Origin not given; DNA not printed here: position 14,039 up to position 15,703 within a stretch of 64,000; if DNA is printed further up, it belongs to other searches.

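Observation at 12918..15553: Soluble GAF histidine kinase plus sigma-54 bEBP pair directly abutting the PEP-CTERM locus (PrsK/PrsR analogue with a different sensor)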

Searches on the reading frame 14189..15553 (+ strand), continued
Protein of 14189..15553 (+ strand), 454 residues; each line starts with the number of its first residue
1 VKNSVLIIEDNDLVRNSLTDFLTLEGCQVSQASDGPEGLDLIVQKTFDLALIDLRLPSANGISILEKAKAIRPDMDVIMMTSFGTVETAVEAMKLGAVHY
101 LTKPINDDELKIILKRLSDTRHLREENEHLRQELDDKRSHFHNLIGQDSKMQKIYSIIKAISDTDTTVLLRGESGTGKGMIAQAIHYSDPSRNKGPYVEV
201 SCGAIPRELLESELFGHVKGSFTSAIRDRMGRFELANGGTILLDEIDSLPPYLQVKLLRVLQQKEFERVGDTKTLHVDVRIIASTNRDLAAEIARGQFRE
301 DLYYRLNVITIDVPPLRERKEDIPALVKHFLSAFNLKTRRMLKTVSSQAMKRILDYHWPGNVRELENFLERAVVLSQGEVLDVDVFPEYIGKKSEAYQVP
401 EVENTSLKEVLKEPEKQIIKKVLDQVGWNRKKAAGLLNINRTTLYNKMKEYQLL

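Call 41: find_homologous_proteins(query=window:14189-15550:+, max_evalue=1e-60)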
Query window:14189-15550:+ (454 aa): 7968 proteins with E <= 1e-60 among 8000 candidates; the best 120 are listed.
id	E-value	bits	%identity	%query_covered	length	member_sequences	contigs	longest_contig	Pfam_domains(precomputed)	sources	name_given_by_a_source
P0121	2.4e-295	997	100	100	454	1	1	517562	PF00158.33,PF25601.2,PF02954.26,PF00004.36,PF14532.13,PF07728.21,PF00072.31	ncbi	-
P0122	5.8e-295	996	100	100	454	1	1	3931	PF00158.33,PF25601.2,PF02954.26,PF00004.36,PF14532.13,PF07728.21,PF00072.31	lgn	-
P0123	4.2e-281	950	94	100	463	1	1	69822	PF00158.33,PF25601.2,PF02954.26,PF00004.36,PF14532.13,PF07728.21,PF00072.31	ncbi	-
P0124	1.0e-246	837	84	100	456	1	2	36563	PF00158.33,PF25601.2,PF02954.26,PF00004.36,PF14532.13,PF07728.21,PF00072.31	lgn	-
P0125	4.0e-246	835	84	100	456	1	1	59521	PF00158.33,PF25601.2,PF02954.26,PF00004.36,PF14532.13,PF07728.21,PF00072.31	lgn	-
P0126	7.0e-245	831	83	100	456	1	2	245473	PF00158.33,PF25601.2,PF02954.26,PF00004.36,PF14532.13,PF07728.21,PF00072.31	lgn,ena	-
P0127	1.6e-244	830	83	100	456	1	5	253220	PF00158.33,PF25601.2,PF02954.26,PF00004.36,PF14532.13,PF07728.21,PF00072.31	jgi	-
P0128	3.5e-244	829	83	100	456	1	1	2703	PF00158.33,PF25601.2,PF02954.26,PF00004.36,PF14532.13,PF07728.21,PF00072.31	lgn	-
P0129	5.7e-244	828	83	100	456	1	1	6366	PF00158.33,PF25601.2,PF02954.26,PF00004.36,PF14532.13,PF07728.21,PF00072.31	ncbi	-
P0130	5.2e-242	821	82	100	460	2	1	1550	PF00158.33,PF25601.2,PF02954.26,PF00004.36,PF14532.13,PF07728.21,PF00072.31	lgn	-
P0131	1.6e-218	744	74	100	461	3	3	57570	PF00158.33,PF25601.2,PF02954.26,PF00004.36,PF14532.13,PF07728.21,PF00072.31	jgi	-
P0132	1.0e-213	728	73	100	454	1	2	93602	PF00158.33,PF25601.2,PF02954.26,PF18024.8,PF00004.36,PF14532.13,PF07728.21,PF00072.31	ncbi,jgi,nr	ncbi:MAG TPA: sigma-54 dependent transcriptional regulator [Verrucomicrobiae bacterium]|jgi:DNA-bind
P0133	2.4e-211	720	70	100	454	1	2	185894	PF00158.33,PF25601.2,PF02954.26,PF00004.36,PF14532.13,PF07728.21,PF00072.31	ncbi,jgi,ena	-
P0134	3.1e-211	720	72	100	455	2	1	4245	PF00158.33,PF25601.2,PF02954.26,PF00004.36,PF14532.13,PF07728.21,PF00072.31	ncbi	-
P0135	1.1e-210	718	73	100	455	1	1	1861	PF00158.33,PF25601.2,PF02954.26,PF00004.36,PF14532.13,PF07728.21,PF00072.31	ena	-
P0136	1.5e-210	718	69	100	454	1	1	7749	PF00158.33,PF25601.2,PF02954.26,PF00004.36,PF14532.13,PF07728.21,PF00072.31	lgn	-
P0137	1.9e-210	717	71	100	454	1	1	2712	PF00158.33,PF25601.2,PF02954.26,PF18024.8,PF00004.36,PF14532.13,PF07728.21,PF00072.31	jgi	-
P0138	2.0e-210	717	70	100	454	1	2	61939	PF00158.33,PF25601.2,PF02954.26,PF00004.36,PF14532.13,PF07728.21,PF00072.31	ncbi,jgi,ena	-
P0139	2.9e-210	717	72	100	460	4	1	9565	PF00158.33,PF25601.2,PF02954.26,PF18024.8,PF00004.36,PF14532.13,PF07728.21,PF00072.31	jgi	-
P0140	1.1e-209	715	70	100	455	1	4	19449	PF00158.33,PF25601.2,PF02954.26,PF00004.36,PF14532.13,PF07728.21,PF00072.31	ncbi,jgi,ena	-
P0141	5.2e-209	713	71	100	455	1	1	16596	PF00158.33,PF25601.2,PF02954.26,PF00004.36,PF14532.13,PF07728.21,PF00072.31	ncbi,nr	ncbi:MAG: sigma-54-dependent Fis family transcriptional regulator [Candidatus Omnitrophica bacterium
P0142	7.6e-208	709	71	100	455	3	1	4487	PF00158.33,PF25601.2,PF02954.26,PF00004.36,PF14532.13,PF07728.21,PF00072.31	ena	-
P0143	7.8e-208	709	71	100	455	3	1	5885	PF00158.33,PF25601.2,PF02954.26,PF18024.8,PF00004.36,PF14532.13,PF07728.21,PF00072.31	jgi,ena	-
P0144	1.8e-207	708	69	100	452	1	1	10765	PF00158.33,PF25601.2,PF02954.26,PF00004.36,PF14532.13,PF07728.21,PF00072.31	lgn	-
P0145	6.6e-205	699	69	100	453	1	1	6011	PF00158.33,PF25601.2,PF02954.26,PF00004.36,PF14532.13,PF07728.21,PF00072.31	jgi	jgi:two-component system, NtrC family, response regulator HydG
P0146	7.2e-203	692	69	100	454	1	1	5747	PF00158.33,PF25601.2,PF02954.26,PF18024.8,PF00004.36,PF14532.13,PF07728.21,PF00072.31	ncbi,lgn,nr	ncbi:MAG: sigma-54-dependent Fis family transcriptional regulator [Candidatus Omnitrophica bacterium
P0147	2.5e-202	691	69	100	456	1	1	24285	PF00158.33,PF25601.2,PF02954.26,PF00004.36,PF14532.13,PF07728.21,PF00072.31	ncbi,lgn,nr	ncbi:MAG: sigma-54 dependent transcriptional regulator [Candidatus Omnitrophota bacterium]|nr:sigma-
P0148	6.3e-202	689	69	100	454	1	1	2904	PF00158.33,PF25601.2,PF02954.26,PF00004.36,PF14532.13,PF07728.21,PF00072.31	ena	-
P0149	8.9e-202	689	68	100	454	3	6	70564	PF00158.33,PF25601.2,PF02954.26,PF00004.36,PF14532.13,PF07728.21,PF00072.31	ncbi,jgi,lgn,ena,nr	ncbi:MAG: hypothetical protein A3C35_03410 [Omnitrophica bacterium RIFCSPHIGHO2_02_FULL_46_11]|nr:MA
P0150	1.1e-201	689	69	100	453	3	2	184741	PF00158.33,PF25601.2,PF02954.26,PF00004.36,PF14532.13,PF07728.21,PF00072.31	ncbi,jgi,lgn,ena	-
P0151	2.1e-201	688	70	100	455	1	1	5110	PF00158.33,PF25601.2,PF02954.26,PF00004.36,PF14532.13,PF07728.21,PF00072.31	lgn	-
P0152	3.5e-200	684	68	100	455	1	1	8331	PF00158.33,PF25601.2,PF02954.26,PF14532.13,PF07728.21,PF00072.31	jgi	-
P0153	2.0e-199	681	68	100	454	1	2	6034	PF00158.33,PF25601.2,PF02954.26,PF00004.36,PF14532.13,PF07728.21,PF00072.31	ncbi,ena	-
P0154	4.2e-199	680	68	100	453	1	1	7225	PF00158.33,PF25601.2,PF02954.26,PF00004.36,PF14532.13,PF07728.21,PF00072.31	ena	-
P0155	8.3e-199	679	69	100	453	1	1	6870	PF00158.33,PF25601.2,PF02954.26,PF00004.36,PF14532.13,PF07728.21,PF00072.31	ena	-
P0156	2.3e-198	678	67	100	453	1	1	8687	PF00158.33,PF25601.2,PF02954.26,PF00004.36,PF14532.13,PF07728.21,PF00072.31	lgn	-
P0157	1.8e-197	675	68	100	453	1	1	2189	PF00158.33,PF25601.2,PF02954.26,PF00004.36,PF14532.13,PF07728.21,PF00072.31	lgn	-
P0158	1.8e-196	671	67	100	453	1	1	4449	PF00158.33,PF25601.2,PF02954.26,PF00004.36,PF14532.13,PF07728.21,PF00072.31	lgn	-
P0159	1.8e-196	671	67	100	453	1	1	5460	PF00158.33,PF25601.2,PF02954.26,PF00004.36,PF14532.13,PF07728.21,PF00072.31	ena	-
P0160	2.9e-196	671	67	100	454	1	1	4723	PF00158.33,PF25601.2,PF02954.26,PF00004.36,PF14532.13,PF07728.21,PF00072.31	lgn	-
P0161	2.8e-194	664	69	100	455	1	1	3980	PF00158.33,PF25601.2,PF02954.26,PF00004.36,PF14532.13,PF07728.21,PF00072.31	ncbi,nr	ncbi:MAG: sigma-54 dependent transcriptional regulator [Candidatus Omnitrophica bacterium]|nr:sigma-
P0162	7.0e-194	663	66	100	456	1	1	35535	PF00158.33,PF25601.2,PF02954.26,PF00004.36,PF14532.13,PF07728.21,PF00072.31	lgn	-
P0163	1.0e-193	662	66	100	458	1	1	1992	PF00158.33,PF25601.2,PF02954.26,PF00004.36,PF14532.13,PF07728.21,PF00072.31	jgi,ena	-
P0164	1.3e-193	662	67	100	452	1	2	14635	PF00158.33,PF25601.2,PF02954.26,PF00004.36,PF14532.13,PF07728.21,PF00072.31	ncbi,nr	ncbi:MAG: sigma-54 dependent transcriptional regulator [Candidatus Omnitrophica bacterium]|nr:sigma-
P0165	1.3e-193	662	67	100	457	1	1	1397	PF00158.33,PF25601.2,PF02954.26,PF14532.13,PF07728.21,PF00072.31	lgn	-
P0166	1.7e-193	662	65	100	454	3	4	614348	PF00158.33,PF25601.2,PF02954.26,PF00004.36,PF14532.13,PF07728.21,PF00072.31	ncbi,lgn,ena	-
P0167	1.9e-193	661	65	100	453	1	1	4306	PF00158.33,PF25601.2,PF02954.26,PF14532.13,PF07728.21,PF00072.31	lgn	-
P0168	5.4e-193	660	64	100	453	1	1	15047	PF00158.33,PF25601.2,PF02954.26,PF00004.36,PF14532.13,PF07728.21,PF00072.31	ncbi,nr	ncbi:MAG: sigma-54-dependent Fis family transcriptional regulator [Candidatus Omnitrophica bacterium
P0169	2.0e-192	658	65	100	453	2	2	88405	PF00158.33,PF25601.2,PF02954.26,PF00004.36,PF14532.13,PF07728.21,PF00072.31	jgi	-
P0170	3.1e-192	657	66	100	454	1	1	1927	PF00158.33,PF25601.2,PF02954.26,PF00004.36,PF14532.13,PF07728.21,PF00072.31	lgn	-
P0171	2.9e-191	654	66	100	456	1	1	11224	PF00158.33,PF25601.2,PF02954.26,PF00004.36,PF14532.13,PF07728.21,PF00072.31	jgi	jgi:DNA-binding NtrC family response regulator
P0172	4.8e-191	654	65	100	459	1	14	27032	PF00158.33,PF25601.2,PF02954.26,PF00004.36,PF14532.13,PF07728.21,PF00072.31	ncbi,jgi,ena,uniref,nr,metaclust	ncbi:MAG: hypothetical protein A3G33_07970 [Omnitrophica bacterium RIFCSPLOWO2_12_FULL_44_17]|uniref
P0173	8.0e-191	653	65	100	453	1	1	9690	PF00158.33,PF25601.2,PF02954.26,PF00004.36,PF14532.13,PF07728.21,PF00072.31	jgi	-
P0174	3.0e-190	651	67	100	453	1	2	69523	PF00158.33,PF25601.2,PF02954.26,PF00004.36,PF14532.13,PF07728.21,PF00072.31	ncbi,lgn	-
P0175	7.1e-190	650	66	100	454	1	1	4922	PF00158.33,PF25601.2,PF02954.26,PF00004.36,PF14532.13,PF07728.21,PF00072.31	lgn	-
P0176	3.5e-189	647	66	100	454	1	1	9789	PF00158.33,PF25601.2,PF02954.26,PF00004.36,PF14532.13,PF07728.21,PF00072.31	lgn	-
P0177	3.7e-189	647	64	99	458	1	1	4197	PF00158.33,PF25601.2,PF02954.26,PF00004.36,PF14532.13,PF07728.21,PF00072.31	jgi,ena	-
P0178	1.2e-188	646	63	100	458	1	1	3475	PF00158.33,PF25601.2,PF02954.26,PF00004.36,PF14532.13,PF07728.21,PF00072.31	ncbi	-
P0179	1.4e-188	645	64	100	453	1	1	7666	PF00158.33,PF25601.2,PF02954.26,PF14532.13,PF07728.21,PF00072.31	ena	-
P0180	1.7e-188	645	65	100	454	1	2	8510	PF00158.33,PF25601.2,PF02954.26,PF00004.36,PF14532.13,PF07728.21,PF00072.31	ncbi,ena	-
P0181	5.8e-187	640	64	100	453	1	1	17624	PF00158.33,PF25601.2,PF02954.26,PF00004.36,PF14532.13,PF07728.21,PF00072.31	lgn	-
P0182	9.3e-187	639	66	100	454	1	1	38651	PF00158.33,PF25601.2,PF02954.26,PF00004.36,PF14532.13,PF07728.21,PF00072.31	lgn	-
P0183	4.5e-184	631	64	99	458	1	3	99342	PF00158.33,PF25601.2,PF02954.26,PF14532.13,PF07728.21,PF00072.31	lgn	-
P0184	2.2e-182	625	64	100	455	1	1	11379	PF00158.33,PF25601.2,PF02954.26,PF00004.36,PF14532.13,PF07728.21,PF00072.31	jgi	-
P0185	2.7e-182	625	64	100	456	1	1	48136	PF00158.33,PF25601.2,PF02954.26,PF00004.36,PF14532.13,PF07728.21,PF00072.31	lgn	-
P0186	3.5e-182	624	64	100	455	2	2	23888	PF00158.33,PF25601.2,PF02954.26,PF00004.36,PF14532.13,PF07728.21,PF00072.31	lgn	-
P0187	2.5e-181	621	64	100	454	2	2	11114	PF00158.33,PF25601.2,PF02954.26,PF00004.36,PF14532.13,PF07728.21,PF00072.31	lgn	-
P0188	1.5e-180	619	65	99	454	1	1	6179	PF00158.33,PF25601.2,PF02954.26,PF00004.36,PF14532.13,PF07728.21,PF00072.31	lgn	-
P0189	1.4e-179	616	63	100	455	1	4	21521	PF00158.33,PF25601.2,PF02954.26,PF00004.36,PF14532.13,PF07728.21,PF00072.31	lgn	-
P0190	2.5e-177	608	61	100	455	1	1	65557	PF00158.33,PF25601.2,PF02954.26,PF00004.36,PF14532.13,PF07728.21,PF00072.31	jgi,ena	-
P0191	2.0e-174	599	62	100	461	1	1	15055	PF00158.33,PF25601.2,PF02954.26,PF00004.36,PF14532.13,PF07728.21,PF00072.31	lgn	-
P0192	8.1e-174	597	61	100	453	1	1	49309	PF00158.33,PF25601.2,PF02954.26,PF00004.36,PF14532.13,PF07728.21,PF00072.31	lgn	-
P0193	1.4e-173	596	61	100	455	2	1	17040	PF00158.33,PF25601.2,PF02954.26,PF00004.36,PF14532.13,PF07728.21,PF00072.31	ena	-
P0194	5.2e-173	594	60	100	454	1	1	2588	PF00158.33,PF25601.2,PF02954.26,PF00004.36,PF14532.13,PF07728.21,PF00072.31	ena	-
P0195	6.6e-173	594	60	100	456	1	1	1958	PF00158.33,PF25601.2,PF02954.26,PF00004.36,PF14532.13,PF07728.21,PF00072.31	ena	-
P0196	2.1e-167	576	60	99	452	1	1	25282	PF00158.33,PF25601.2,PF02954.26,PF18024.8,PF00004.36,PF14532.13,PF07728.21,PF00072.31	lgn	-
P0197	5.9e-164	564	65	87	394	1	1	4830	PF00158.33,PF25601.2,PF00004.36,PF14532.13,PF07728.21,PF00072.31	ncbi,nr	ncbi:MAG: sigma-54-dependent Fis family transcriptional regulator, partial [Candidatus Omnitrophica 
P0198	3.7e-163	562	57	100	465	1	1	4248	PF00158.33,PF25601.2,PF02954.26,PF00004.36,PF14532.13,PF07728.21,PF00072.31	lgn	-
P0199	1.7e-160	553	58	100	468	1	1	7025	PF00158.33,PF25601.2,PF02954.26,PF00004.36,PF14532.13,PF07728.21,PF00072.31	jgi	jgi:two-component system, NtrC family, response regulator AtoC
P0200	1.2e-158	547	55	100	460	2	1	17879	PF00158.33,PF25601.2,PF02954.26,PF00004.36,PF14532.13,PF07728.21,PF00072.31,PF13191.13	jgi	jgi:DNA-binding NtrC family response regulator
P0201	2.2e-157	543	55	99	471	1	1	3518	PF00158.33,PF07724.21,PF25601.2,PF02954.26,PF18024.8,PF00004.36,PF14532.13,PF07728.21,PF00072.31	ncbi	ncbi:sigma-54-dependent transcriptional regulator [Candidatus Omnitrophota bacterium]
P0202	6.0e-157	541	54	100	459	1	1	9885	PF00158.33,PF25601.2,PF02954.26,PF00004.36,PF14532.13,PF07728.21,PF00072.31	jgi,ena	-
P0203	6.0e-157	541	55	99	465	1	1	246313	PF00158.33,PF25601.2,PF02954.26,PF18024.8,PF14532.13,PF07728.21,PF00072.31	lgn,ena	-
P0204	2.8e-156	539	57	99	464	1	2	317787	PF00158.33,PF25601.2,PF02954.26,PF00004.36,PF14532.13,PF07728.21,PF00072.31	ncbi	-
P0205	3.3e-156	539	57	100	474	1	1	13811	PF00158.33,PF25601.2,PF02954.26,PF00004.36,PF14532.13,PF07728.21,PF00072.31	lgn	-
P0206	9.6e-156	537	55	100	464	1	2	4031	PF00158.33,PF25601.2,PF02954.26,PF18024.8,PF14532.13,PF07728.21,PF00072.31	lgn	-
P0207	2.3e-155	536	55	99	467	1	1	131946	PF00158.33,PF25601.2,PF02954.26,PF18024.8,PF14532.13,PF07728.21,PF00072.31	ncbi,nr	ncbi:MAG: sigma-54-dependent Fis family transcriptional regulator [Candidatus Omnitrophica bacterium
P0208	2.4e-155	536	55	99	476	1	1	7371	PF00158.33,PF07724.21,PF25601.2,PF02954.26,PF18024.8,PF00004.36,PF14532.13,PF07728.21,PF00072.31,PF20161.6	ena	-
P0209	2.6e-155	536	55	99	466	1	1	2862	PF00158.33,PF25601.2,PF02954.26,PF18024.8,PF14532.13,PF07728.21,PF00072.31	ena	-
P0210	2.7e-155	536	56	99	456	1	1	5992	PF00158.33,PF25601.2,PF02954.26,PF00004.36,PF14532.13,PF07728.21,PF00072.31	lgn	-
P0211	5.4e-155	535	57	98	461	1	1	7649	PF00158.33,PF25601.2,PF02954.26,PF00004.36,PF14532.13,PF07728.21,PF00072.31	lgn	-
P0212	2.8e-154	532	54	100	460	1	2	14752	PF00158.33,PF25601.2,PF02954.26,PF00004.36,PF14532.13,PF07728.21,PF00072.31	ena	-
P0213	4.4e-154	532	56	100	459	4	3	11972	PF00158.33,PF25601.2,PF02954.26,PF18024.8,PF00004.36,PF14532.13,PF07728.21,PF00072.31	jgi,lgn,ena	-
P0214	4.9e-154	532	54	99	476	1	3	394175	PF00158.33,PF13384.13,PF25601.2,PF02954.26,PF18024.8,PF00004.36,PF14532.13,PF07728.21,PF00072.31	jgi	-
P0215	6.9e-154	531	54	100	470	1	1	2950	PF00158.33,PF25601.2,PF02954.26,PF18024.8,PF00004.36,PF14532.13,PF07728.21,PF00072.31,PF01078.28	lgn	-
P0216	7.8e-154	531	55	99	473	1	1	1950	PF00158.33,PF25601.2,PF02954.26,PF18024.8,PF14532.13,PF07728.21,PF00072.31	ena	-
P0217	1.5e-153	530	53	99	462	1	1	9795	PF00158.33,PF25601.2,PF02954.26,PF18024.8,PF00004.36,PF14532.13,PF07728.21,PF00072.31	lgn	-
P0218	1.9e-153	530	55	99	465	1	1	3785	PF00158.33,PF07724.21,PF25601.2,PF02954.26,PF18024.8,PF00004.36,PF14532.13,PF07728.21,PF00072.31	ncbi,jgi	ncbi:MAG: sigma-54 dependent transcriptional regulator [Candidatus Omnitrophota bacterium]|jgi:DNA-b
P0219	2.1e-153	529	53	100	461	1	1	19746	PF00158.33,PF25601.2,PF02954.26,PF00004.36,PF14532.13,PF07728.21,PF00072.31,PF13191.13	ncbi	ncbi:sigma-54-dependent transcriptional regulator [Candidatus Omnitrophota bacterium]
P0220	2.5e-153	529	55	99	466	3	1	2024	PF00158.33,PF25601.2,PF02954.26,PF18024.8,PF14532.13,PF07728.21,PF00072.31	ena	-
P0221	4.4e-153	528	55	99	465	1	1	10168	PF00158.33,PF25601.2,PF02954.26,PF18024.8,PF00004.36,PF14532.13,PF07728.21,PF00072.31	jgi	-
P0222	6.5e-153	528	54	100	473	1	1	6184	PF00158.33,PF25601.2,PF02954.26,PF18024.8,PF00004.36,PF14532.13,PF07728.21,PF00072.31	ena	-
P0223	8.3e-153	528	56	100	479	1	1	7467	PF00158.33,PF25601.2,PF02954.26,PF18024.8,PF00004.36,PF14532.13,PF07728.21,PF00072.31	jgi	jgi:DNA-binding NtrC family response regulator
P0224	9.8e-153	527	53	99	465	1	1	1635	PF00158.33,PF25601.2,PF02954.26,PF00004.36,PF14532.13,PF07728.21,PF00072.31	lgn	-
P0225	1.2e-152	527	54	99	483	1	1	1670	PF00158.33,PF25601.2,PF02954.26,PF18024.8,PF00004.36,PF14532.13,PF07728.21,PF00072.31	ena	-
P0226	1.4e-152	527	55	100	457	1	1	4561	PF00158.33,PF07724.21,PF25601.2,PF02954.26,PF18024.8,PF00004.36,PF14532.13,PF07728.21,PF00072.31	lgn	-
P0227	1.4e-152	527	53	99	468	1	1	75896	PF20030.6,PF00158.33,PF25601.2,PF02954.26,PF00004.36,PF14532.13,PF07728.21,PF00072.31,PF13191.13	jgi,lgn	-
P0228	1.5e-152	527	54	100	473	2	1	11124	PF00158.33,PF25601.2,PF02954.26,PF18024.8,PF14532.13,PF07728.21,PF00072.31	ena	-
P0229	1.9e-152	526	55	99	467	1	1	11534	PF00158.33,PF25601.2,PF02954.26,PF00004.36,PF14532.13,PF07728.21,PF00072.31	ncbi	ncbi:MAG: sigma-54 dependent transcriptional regulator [Candidatus Omnitrophota bacterium]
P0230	4.2e-152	525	53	100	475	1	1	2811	PF00158.33,PF07724.21,PF25601.2,PF02954.26,PF18024.8,PF00004.36,PF14532.13,PF07728.21,PF00072.31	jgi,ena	-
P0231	5.0e-152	525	54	99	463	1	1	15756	PF00158.33,PF25601.2,PF02954.26,PF18024.8,PF00004.36,PF14532.13,PF07728.21,PF00072.31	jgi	jgi:DNA-binding NtrC family response regulator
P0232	9.0e-152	524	66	79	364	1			PF00158.33,PF25601.2,PF00004.36,PF14532.13,PF07728.21,PF00072.31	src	-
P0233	1.1e-151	524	52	100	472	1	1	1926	PF20030.6,PF00158.33,PF25601.2,PF02954.26,PF00004.36,PF14532.13,PF07728.21,PF00072.31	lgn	-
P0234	1.5e-151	523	53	100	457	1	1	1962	PF00158.33,PF25601.2,PF02954.26,PF00004.36,PF14532.13,PF07728.21,PF00072.31,PF13191.13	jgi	-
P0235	2.7e-151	523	54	100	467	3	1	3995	PF00158.33,PF25601.2,PF02954.26,PF18024.8,PF00004.36,PF14532.13,PF07728.21,PF00072.31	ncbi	-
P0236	3.3e-151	522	54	99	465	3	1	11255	PF00158.33,PF25601.2,PF02954.26,PF18024.8,PF14532.13,PF07728.21,PF00072.31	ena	-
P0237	3.3e-151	522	53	99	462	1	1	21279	PF00158.33,PF07724.21,PF25601.2,PF02954.26,PF00004.36,PF14532.13,PF07728.21,PF00072.31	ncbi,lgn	ncbi:MAG: sigma-54 dependent transcriptional regulator [Candidatus Omnitrophota bacterium]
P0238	4.6e-151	522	73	71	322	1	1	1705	PF00158.33,PF25601.2,PF02954.26,PF00004.36,PF14532.13,PF07728.21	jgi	jgi:transcriptional regulator with PAS, ATPase and Fis domain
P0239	4.8e-151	522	55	100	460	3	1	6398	PF00158.33,PF07724.21,PF25601.2,PF02954.26,PF18024.8,PF00004.36,PF14532.13,PF07728.21,PF00072.31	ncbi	-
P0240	5.8e-151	521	54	99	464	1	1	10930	PF00158.33,PF25601.2,PF02954.26,PF18024.8,PF00004.36,PF14532.13,PF07728.21,PF00072.31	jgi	-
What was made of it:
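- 14189..15553 (+): REC-AAA+-Fis sigma-54 enhancer-binding response regulator (454 aa), GTG start overlapping the kinase stop, sigma-54 contact loop GSFTSA. An identical 454-aa public protein exists, P0121 (call 41).
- Checked: An identical 454-aa protein is in the public collection (P0121, call 41), which supports the GTG start.
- Public annotations call the orthologues only 'sigma-54 dependent transcriptional regulator' (call 41). JGI labels some orthologues 'HydG' or 'AtoC' (call 41).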

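Call 42: find_encoding_contigs(protein=P0121, flank=2000, max_places=2)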
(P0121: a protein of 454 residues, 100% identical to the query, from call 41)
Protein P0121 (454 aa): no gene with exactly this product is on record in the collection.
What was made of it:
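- Tried and rejected: An exact look-up of the identical regulator P0121 found no record (call 42).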
